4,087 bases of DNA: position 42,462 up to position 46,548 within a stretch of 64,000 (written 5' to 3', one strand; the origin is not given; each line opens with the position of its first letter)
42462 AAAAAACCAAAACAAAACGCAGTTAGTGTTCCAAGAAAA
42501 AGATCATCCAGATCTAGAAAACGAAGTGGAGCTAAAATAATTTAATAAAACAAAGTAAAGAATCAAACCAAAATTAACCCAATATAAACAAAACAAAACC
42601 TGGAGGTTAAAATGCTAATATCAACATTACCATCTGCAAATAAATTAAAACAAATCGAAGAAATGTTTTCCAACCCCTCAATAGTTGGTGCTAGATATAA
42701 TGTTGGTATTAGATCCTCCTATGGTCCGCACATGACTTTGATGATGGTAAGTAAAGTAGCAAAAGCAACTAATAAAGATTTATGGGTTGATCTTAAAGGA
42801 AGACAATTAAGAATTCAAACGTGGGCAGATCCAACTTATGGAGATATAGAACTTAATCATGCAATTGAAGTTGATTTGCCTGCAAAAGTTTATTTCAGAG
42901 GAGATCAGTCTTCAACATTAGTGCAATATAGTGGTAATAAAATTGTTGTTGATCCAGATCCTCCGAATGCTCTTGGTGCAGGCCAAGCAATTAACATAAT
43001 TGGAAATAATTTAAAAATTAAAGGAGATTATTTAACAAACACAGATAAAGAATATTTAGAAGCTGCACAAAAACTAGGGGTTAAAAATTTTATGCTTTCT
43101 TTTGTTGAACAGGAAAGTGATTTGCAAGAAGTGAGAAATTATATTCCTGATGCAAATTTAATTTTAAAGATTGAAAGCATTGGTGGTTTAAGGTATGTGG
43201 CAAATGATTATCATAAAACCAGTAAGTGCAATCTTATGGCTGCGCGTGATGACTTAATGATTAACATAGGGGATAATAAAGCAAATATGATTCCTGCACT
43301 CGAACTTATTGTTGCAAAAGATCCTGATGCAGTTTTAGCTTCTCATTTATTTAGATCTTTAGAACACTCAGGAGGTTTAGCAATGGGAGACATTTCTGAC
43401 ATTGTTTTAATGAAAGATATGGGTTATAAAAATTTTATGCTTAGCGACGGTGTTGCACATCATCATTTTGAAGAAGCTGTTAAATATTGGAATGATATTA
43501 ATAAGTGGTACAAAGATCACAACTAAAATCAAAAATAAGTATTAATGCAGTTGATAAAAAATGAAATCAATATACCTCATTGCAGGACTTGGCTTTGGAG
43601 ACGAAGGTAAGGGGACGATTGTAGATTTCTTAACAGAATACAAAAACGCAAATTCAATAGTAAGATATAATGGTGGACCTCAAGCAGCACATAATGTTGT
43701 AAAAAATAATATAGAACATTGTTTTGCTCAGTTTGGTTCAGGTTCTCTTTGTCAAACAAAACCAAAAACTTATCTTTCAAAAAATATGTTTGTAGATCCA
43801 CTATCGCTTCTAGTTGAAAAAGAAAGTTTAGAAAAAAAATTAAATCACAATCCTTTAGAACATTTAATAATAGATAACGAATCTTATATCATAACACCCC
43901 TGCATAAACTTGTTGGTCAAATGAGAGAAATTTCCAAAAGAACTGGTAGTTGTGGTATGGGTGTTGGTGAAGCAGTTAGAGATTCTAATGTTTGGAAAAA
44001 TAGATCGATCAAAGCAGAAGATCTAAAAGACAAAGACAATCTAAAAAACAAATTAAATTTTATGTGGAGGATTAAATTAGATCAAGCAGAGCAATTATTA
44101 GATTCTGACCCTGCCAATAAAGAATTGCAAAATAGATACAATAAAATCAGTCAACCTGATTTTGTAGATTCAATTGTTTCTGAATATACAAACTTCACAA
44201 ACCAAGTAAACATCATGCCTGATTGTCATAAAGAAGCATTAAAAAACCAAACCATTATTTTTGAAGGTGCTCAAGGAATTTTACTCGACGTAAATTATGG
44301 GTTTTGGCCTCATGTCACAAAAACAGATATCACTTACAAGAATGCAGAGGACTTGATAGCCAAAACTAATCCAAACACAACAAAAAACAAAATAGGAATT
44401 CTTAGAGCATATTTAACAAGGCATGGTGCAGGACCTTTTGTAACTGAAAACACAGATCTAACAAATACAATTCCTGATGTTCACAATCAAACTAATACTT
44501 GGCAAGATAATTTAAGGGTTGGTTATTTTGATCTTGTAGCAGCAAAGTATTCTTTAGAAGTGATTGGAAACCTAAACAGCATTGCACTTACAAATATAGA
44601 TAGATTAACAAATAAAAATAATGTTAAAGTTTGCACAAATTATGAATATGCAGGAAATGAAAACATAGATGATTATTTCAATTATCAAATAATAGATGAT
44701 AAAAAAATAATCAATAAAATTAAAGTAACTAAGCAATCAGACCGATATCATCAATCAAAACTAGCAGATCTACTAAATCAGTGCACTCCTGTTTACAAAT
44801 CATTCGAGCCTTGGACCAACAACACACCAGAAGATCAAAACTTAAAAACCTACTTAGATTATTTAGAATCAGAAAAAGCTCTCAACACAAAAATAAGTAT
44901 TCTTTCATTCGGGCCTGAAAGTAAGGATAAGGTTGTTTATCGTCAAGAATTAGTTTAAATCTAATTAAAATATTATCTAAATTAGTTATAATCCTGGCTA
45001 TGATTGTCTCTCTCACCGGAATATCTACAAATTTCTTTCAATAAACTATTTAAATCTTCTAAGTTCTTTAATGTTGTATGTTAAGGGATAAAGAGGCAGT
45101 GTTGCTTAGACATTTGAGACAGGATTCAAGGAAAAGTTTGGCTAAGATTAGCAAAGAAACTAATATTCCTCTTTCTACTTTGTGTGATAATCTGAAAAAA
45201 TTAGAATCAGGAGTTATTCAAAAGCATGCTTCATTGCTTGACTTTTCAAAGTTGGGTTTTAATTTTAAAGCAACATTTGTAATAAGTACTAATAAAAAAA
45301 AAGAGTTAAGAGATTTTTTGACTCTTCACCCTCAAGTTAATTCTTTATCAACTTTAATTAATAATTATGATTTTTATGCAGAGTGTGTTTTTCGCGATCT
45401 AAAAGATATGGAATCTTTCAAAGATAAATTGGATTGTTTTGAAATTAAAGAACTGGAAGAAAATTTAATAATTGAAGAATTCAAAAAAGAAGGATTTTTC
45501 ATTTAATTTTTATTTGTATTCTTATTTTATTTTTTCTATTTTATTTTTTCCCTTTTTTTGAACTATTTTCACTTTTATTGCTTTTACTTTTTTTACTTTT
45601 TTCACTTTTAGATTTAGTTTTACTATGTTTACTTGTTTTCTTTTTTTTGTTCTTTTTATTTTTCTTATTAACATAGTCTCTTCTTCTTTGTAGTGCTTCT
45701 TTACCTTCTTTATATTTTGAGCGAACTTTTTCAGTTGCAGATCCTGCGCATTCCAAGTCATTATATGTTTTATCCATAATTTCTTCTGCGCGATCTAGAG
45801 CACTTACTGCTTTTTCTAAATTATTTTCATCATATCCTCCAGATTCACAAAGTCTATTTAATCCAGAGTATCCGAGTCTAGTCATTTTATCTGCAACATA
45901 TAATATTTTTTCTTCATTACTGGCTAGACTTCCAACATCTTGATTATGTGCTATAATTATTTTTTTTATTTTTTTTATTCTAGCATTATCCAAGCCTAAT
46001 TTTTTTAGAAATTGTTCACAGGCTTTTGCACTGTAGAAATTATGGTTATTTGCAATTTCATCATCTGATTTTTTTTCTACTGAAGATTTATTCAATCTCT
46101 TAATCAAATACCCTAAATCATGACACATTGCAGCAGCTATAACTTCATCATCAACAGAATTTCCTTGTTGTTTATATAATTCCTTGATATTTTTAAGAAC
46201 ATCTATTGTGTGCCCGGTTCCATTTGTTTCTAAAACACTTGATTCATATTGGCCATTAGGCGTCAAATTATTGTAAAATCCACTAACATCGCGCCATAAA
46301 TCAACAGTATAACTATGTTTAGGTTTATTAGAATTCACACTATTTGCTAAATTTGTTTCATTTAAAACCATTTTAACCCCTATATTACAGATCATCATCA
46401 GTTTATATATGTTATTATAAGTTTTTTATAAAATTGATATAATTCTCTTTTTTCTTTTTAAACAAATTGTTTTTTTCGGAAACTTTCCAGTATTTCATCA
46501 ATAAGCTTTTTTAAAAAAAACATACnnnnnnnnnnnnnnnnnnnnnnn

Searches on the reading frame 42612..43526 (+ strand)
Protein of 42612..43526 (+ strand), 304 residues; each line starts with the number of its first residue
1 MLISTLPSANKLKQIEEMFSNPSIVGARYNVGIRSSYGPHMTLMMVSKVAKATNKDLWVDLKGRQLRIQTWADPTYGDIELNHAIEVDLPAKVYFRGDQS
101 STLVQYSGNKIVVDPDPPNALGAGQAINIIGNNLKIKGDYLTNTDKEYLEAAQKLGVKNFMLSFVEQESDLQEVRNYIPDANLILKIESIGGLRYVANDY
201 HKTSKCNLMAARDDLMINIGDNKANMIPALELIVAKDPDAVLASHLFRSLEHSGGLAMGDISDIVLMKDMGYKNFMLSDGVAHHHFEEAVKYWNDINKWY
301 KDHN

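Call 54: search_protein_families(library=pfam, proteins=[window:42612-43526:+], max_evalue=0.0001)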
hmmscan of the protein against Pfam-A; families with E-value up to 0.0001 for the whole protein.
window:42612-43526:+ (304 aa): 1 family
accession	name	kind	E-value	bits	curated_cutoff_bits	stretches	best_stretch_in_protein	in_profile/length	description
PF00224.27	PK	-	2.1e-11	43.9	30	1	120-227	155-262/328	Pyruvate kinase, barrel domain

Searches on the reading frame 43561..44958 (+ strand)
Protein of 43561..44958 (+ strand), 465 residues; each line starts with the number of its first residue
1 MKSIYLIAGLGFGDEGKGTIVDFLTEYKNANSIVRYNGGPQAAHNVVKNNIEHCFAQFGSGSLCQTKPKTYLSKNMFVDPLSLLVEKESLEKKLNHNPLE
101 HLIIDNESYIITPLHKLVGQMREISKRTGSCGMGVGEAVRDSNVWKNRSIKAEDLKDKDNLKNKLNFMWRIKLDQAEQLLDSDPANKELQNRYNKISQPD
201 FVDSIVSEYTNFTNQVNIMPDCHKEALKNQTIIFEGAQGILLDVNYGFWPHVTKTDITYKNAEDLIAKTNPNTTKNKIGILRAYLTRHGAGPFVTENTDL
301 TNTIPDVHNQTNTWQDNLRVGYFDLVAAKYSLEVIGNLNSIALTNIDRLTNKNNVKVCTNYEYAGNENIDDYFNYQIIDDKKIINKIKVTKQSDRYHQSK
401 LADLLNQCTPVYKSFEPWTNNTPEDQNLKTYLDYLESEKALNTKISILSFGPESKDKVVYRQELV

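Call 54: search_protein_families(library=pfam, proteins=[window:43561-44958:+], max_evalue=0.0001)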
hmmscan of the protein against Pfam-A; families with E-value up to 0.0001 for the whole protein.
window:43561-44958:+ (465 aa): 1 family
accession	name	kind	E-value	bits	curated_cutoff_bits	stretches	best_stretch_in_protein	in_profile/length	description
PF00709.27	Adenylsucc_synt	-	2.5e-74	250.9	27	1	7-456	2-414/416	Adenylosuccinate synthetase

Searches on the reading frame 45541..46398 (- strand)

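Call 54: search_protein_families(library=pfam, proteins=[window:45541-46398:-], max_evalue=0.0001)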
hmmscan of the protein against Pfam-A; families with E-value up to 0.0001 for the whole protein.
window:45541-46398:- (285 aa): 1 family
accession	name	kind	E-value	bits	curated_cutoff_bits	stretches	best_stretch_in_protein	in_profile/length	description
PF01966.28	HD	-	3.6e-08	34.1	22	1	62-174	3-115/116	HD domain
